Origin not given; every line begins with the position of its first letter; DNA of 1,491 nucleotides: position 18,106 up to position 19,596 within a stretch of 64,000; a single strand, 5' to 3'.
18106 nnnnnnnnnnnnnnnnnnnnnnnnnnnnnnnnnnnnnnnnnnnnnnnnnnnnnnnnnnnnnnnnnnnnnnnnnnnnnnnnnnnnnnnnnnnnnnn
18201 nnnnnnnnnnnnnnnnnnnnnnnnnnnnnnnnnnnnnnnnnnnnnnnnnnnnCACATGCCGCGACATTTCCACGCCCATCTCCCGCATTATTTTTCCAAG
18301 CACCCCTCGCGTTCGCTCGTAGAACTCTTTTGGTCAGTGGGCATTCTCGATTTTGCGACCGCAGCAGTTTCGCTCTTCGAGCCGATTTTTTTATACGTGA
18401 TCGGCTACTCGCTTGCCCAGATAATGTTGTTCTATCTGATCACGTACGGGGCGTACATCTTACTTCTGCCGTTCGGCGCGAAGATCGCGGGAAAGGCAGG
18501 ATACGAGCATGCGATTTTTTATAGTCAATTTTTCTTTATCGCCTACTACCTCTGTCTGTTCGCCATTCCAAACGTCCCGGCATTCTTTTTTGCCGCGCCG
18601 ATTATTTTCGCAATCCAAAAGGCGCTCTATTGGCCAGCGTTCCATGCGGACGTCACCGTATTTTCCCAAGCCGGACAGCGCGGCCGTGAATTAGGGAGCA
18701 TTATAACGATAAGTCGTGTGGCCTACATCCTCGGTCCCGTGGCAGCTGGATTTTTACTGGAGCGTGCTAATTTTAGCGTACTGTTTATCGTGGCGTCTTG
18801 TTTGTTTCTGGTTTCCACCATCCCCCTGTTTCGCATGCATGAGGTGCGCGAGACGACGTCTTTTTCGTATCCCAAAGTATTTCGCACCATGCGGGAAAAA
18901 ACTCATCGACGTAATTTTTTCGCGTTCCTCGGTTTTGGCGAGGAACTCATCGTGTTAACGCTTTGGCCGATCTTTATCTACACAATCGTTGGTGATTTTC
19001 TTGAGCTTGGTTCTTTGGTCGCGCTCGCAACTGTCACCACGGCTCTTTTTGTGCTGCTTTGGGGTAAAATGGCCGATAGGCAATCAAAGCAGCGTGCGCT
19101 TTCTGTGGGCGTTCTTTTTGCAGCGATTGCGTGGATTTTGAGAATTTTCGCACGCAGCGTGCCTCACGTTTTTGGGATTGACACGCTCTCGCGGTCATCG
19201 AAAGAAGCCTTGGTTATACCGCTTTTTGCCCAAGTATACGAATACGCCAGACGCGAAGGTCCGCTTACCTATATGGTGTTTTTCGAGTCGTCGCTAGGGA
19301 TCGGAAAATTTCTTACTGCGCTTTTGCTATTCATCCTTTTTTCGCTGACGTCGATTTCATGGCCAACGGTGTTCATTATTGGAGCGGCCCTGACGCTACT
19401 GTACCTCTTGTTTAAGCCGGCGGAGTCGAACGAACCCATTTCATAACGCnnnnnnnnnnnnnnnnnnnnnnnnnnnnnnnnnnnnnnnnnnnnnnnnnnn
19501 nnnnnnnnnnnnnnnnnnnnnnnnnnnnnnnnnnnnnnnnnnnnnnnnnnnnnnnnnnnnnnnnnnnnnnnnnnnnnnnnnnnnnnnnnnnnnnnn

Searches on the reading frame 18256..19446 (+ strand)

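Call 62: search_protein_families(library=pfam, proteins=[window:18256-19446:+], max_evalue=0.001)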
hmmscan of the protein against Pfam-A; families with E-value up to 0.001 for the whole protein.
window:18256-19446:+ (396 aa): 2 families
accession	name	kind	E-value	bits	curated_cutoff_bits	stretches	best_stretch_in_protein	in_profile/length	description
PF07690.21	MFS_1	-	6.8e-22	78.3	33.4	2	25-212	2-196/347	Major Facilitator Superfamily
PF12832.13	MFS_1_like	-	0.00014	21.5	25.2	0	248-384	33-120/373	MFS_1 like family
